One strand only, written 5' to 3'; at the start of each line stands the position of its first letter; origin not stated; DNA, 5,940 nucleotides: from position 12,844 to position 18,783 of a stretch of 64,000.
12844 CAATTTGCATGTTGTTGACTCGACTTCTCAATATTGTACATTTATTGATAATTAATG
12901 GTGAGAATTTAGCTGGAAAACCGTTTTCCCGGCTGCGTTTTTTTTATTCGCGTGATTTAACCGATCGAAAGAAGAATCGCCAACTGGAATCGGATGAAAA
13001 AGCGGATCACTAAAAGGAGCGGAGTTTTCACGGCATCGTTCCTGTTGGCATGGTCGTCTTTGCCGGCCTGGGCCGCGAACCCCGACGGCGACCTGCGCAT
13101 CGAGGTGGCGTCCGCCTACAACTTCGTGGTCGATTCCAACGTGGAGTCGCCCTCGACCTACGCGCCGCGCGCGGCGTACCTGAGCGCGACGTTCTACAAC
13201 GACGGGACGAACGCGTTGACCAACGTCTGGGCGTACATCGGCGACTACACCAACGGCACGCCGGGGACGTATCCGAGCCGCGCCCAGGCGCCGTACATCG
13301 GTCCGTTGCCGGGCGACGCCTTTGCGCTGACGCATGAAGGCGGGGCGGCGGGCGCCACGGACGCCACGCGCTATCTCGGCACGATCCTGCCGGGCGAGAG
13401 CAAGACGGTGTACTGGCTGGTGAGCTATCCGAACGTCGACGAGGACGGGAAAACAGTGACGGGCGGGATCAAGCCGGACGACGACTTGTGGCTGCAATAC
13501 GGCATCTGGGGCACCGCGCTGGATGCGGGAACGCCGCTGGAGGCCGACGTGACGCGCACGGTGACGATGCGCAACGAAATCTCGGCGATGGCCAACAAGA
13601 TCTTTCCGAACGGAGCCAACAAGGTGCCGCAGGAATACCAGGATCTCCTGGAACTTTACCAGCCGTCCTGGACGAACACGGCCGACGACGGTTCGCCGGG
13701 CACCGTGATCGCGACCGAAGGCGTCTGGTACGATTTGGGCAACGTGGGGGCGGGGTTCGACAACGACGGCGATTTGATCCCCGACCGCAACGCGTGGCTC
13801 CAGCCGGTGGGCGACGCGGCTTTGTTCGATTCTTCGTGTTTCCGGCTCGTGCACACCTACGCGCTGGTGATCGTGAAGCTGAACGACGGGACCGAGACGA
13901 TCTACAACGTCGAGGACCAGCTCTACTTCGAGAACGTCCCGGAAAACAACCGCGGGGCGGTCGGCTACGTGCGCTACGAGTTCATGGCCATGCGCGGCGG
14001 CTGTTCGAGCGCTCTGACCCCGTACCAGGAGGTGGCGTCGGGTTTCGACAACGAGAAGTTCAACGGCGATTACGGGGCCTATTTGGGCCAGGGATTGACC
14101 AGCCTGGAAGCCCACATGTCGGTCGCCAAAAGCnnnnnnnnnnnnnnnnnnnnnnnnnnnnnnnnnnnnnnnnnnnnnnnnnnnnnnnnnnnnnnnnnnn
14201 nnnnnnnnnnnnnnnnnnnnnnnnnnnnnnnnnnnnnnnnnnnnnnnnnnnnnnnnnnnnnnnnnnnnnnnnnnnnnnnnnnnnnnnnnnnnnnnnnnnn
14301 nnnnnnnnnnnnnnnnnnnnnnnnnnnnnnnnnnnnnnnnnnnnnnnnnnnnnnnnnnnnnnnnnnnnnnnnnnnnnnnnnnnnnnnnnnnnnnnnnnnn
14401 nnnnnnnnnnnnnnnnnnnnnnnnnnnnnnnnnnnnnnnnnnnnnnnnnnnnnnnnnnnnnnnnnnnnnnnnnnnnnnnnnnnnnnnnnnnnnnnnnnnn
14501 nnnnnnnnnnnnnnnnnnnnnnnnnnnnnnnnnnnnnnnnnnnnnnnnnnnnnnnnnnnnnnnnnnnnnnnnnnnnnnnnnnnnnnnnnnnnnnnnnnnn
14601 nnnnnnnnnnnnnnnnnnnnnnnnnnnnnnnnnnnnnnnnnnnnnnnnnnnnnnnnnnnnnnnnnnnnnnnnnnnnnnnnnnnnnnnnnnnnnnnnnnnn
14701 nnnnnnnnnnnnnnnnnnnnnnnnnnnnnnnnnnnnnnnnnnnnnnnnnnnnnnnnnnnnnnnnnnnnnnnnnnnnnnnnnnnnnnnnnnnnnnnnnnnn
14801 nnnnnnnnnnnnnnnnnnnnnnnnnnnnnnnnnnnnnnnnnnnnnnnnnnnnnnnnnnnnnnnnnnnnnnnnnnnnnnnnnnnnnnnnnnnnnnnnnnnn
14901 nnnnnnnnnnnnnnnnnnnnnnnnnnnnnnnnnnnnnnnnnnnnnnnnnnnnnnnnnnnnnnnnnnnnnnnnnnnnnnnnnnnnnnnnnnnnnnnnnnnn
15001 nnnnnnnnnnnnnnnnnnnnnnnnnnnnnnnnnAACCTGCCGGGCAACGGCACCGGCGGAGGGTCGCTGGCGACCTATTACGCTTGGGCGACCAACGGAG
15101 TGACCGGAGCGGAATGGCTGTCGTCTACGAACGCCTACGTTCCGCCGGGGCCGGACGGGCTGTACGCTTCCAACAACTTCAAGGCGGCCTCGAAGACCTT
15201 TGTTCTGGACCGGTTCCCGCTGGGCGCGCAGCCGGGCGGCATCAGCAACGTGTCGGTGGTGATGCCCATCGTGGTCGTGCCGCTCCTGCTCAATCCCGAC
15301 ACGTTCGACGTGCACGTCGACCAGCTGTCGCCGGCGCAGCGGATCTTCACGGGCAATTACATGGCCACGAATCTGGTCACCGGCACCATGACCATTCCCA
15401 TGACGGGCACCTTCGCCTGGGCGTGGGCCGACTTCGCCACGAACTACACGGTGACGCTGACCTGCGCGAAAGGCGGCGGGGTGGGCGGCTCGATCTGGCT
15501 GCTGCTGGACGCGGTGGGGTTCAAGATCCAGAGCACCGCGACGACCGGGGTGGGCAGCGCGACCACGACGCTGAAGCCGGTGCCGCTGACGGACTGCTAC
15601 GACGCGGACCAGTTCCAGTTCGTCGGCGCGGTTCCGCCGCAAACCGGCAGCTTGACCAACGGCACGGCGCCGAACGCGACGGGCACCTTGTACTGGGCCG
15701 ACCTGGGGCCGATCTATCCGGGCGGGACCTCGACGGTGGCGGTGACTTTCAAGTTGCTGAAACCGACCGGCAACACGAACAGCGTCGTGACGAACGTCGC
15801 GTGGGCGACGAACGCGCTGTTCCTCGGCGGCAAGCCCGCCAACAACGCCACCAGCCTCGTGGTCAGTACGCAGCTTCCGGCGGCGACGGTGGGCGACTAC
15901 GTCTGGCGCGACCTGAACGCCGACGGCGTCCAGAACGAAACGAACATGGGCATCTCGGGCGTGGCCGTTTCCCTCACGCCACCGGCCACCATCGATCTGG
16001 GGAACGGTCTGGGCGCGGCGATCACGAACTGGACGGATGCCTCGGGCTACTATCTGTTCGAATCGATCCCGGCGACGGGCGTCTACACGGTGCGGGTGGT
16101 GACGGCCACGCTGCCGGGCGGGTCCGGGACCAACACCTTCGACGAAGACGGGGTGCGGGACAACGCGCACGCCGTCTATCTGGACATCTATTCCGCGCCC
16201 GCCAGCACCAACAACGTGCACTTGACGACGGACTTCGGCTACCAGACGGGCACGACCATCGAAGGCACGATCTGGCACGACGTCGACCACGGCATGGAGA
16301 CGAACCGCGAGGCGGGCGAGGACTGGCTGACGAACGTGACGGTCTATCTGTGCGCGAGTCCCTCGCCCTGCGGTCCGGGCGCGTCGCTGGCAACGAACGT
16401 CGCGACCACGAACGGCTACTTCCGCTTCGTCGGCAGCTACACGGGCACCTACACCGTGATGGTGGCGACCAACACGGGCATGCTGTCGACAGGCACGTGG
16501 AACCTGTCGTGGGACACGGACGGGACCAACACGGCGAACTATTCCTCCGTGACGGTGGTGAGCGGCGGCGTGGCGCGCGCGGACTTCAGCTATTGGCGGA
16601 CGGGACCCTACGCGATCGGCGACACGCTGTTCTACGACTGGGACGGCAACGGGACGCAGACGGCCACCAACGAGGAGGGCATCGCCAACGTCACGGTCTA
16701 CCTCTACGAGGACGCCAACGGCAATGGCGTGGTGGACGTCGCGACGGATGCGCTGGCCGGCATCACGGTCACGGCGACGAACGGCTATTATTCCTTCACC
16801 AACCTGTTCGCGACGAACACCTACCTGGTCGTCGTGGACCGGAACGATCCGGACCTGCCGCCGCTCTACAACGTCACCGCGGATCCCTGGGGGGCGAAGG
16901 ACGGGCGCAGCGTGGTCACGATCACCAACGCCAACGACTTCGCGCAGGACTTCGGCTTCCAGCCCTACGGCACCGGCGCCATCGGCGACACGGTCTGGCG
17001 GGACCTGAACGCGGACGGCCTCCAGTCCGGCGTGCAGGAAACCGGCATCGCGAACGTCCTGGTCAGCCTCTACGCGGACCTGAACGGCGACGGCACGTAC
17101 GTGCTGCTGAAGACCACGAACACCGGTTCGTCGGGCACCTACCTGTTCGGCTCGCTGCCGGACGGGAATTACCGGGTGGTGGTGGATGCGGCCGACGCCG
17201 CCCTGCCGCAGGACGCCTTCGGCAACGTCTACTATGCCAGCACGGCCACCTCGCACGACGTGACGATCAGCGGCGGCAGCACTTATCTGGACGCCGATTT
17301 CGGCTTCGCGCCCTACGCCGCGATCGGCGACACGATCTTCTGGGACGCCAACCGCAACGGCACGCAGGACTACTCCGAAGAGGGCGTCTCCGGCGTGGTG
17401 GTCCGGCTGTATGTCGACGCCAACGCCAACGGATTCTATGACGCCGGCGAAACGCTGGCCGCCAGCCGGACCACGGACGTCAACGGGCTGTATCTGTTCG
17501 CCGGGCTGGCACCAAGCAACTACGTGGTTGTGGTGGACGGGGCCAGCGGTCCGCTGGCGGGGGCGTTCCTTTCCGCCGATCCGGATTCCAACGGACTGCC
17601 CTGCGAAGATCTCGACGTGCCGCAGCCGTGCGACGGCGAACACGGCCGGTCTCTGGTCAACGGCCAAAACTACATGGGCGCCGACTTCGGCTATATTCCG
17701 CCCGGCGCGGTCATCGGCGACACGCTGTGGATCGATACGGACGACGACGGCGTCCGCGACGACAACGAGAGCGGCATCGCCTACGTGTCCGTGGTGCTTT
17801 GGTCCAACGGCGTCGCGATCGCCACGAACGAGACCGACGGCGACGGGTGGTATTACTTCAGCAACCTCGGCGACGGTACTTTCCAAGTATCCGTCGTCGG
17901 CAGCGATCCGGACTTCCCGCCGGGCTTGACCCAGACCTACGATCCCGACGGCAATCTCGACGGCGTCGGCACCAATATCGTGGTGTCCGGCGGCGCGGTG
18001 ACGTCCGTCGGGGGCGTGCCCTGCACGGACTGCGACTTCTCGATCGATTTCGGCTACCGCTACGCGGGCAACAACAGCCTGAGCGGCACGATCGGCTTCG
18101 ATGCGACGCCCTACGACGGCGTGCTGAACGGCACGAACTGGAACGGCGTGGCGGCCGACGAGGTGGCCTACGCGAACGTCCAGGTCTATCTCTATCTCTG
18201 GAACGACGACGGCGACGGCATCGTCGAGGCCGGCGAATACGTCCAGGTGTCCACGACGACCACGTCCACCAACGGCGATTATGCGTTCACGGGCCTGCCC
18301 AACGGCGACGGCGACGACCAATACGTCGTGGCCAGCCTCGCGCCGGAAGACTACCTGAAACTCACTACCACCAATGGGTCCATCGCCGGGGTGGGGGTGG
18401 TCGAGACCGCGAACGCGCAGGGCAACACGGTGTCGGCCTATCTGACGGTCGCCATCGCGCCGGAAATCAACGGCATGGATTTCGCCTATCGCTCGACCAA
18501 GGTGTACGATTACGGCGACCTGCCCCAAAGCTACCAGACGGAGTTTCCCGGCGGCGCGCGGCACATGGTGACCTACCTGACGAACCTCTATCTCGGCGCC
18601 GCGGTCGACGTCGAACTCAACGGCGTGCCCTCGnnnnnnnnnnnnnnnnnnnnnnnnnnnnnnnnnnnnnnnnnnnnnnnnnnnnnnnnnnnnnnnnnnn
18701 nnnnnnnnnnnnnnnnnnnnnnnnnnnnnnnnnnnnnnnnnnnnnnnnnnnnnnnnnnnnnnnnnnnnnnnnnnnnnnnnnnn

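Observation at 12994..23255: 3320-aa surface protein (SdrD-B-like repeats + C-terminal gingipain-like C25 peptidase) whose stop is 2 nt from the PqqD start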

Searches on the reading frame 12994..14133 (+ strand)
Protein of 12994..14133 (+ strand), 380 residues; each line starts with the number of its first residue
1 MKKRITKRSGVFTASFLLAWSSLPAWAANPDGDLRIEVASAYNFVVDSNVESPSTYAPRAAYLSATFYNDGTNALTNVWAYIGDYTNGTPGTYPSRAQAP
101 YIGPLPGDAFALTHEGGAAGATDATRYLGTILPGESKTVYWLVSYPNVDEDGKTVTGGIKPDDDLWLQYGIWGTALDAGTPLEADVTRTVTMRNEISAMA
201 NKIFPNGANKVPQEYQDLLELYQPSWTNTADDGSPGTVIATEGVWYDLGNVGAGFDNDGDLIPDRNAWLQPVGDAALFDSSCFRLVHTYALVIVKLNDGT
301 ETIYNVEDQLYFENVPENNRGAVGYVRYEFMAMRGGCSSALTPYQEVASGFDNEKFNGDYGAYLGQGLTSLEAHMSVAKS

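Call 75: search_protein_families(library=pfam, proteins=[window:12994-14133:+], max_evalue=0.01)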
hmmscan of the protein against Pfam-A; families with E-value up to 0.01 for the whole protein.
window:12994-14133:+ (380 aa): 0 families

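Call 91: search_solved_structures(query=window:12994-14133:+, max_evalue=1)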
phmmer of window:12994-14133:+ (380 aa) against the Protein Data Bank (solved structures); distinct sequences matched with E-value up to 1: 0.
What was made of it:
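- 13075..14133 (+): Conserved N-terminal 'head' (aa 28-380) with no assigned family. No Pfam hit (call 75) and no PDB sequence hit (call 91).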

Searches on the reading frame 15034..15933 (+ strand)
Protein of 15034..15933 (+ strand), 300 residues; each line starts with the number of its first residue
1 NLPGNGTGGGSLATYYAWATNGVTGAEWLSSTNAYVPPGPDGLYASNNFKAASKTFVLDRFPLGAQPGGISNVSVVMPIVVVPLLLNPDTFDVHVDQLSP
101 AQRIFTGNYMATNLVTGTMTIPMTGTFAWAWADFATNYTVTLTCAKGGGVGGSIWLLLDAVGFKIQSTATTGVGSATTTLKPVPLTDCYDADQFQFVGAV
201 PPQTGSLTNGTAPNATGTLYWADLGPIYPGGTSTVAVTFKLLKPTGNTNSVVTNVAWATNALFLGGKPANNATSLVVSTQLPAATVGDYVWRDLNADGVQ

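Call 75: search_protein_families(library=pfam, proteins=[window:15034-15933:+], max_evalue=0.01)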
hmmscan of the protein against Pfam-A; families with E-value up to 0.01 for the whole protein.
window:15034-15933:+ (300 aa): 1 family
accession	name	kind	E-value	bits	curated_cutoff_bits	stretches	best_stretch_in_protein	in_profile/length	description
PF17210.9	SdrD_B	-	0.008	16.8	29.7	0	284-300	1-17/112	SdrD B-like domain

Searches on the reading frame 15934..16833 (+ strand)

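Call 75: search_protein_families(library=pfam, proteins=[window:15934-16833:+], max_evalue=0.01)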
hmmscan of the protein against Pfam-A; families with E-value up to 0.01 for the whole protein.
window:15934-16833:+ (300 aa): 2 families
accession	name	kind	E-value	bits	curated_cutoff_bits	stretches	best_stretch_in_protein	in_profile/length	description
PF17210.9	SdrD_B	-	3.3e-19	69.6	29.7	3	227-299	2-62/112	SdrD B-like domain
PF13620.12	CarboxypepD_reg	-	8.8e-08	32.8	32.3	1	3-56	10-55/82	Carboxypeptidase regulatory-like domain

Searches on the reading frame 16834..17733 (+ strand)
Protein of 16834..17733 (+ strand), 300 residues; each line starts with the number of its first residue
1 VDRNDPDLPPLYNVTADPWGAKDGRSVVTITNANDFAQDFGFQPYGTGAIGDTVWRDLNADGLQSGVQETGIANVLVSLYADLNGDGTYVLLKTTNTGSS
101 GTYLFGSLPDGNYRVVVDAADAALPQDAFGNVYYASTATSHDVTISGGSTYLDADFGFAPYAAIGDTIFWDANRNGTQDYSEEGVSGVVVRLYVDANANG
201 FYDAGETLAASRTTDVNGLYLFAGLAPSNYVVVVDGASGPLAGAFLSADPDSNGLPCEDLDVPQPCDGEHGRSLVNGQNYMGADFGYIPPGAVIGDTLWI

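Call 75: search_protein_families(library=pfam, proteins=[window:16834-17733:+], max_evalue=0.01)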
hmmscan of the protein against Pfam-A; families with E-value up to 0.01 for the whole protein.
window:16834-17733:+ (300 aa): 5 families
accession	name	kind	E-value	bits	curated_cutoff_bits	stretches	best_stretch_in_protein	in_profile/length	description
PF17210.9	SdrD_B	-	2.2e-33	115.2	29.7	2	162-239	1-69/112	SdrD B-like domain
PF13620.12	CarboxypepD_reg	-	1.1e-08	35.8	32.3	1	70-120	12-57/82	Carboxypeptidase regulatory-like domain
PF17802.7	SpaA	-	0.00013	22.5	23.1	0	71-115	15-56/91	Prealbumin-like fold domain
PF20009.4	GEVED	-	0.0029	18.8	24.4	0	190-215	2-28/78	GEVED domain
PF23623.1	GBD_IRG7_N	-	0.0049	17.4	27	0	91-121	52-82/95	IRG7 N-terminal galactose binding domain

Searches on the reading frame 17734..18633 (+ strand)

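Call 75: search_protein_families(library=pfam, proteins=[window:17734-18633:+], max_evalue=0.01)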
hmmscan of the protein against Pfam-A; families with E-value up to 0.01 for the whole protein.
window:17734-18633:+ (300 aa): 4 families
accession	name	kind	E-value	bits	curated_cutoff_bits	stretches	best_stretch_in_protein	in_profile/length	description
PF17210.9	SdrD_B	-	5.1e-17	62.5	29.7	2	1-108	10-112/112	SdrD B-like domain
PF13620.12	CarboxypepD_reg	-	2.3e-06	28.3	32.3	1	7-54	6-54/82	Carboxypeptidase regulatory-like domain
PF17802.7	SpaA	-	0.0015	19.1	23.1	0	166-213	27-70/91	Prealbumin-like fold domain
PF13715.12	CarbopepD_reg_2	-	0.0037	17.7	32.2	0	7-56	5-54/88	CarboxypepD_reg-like domain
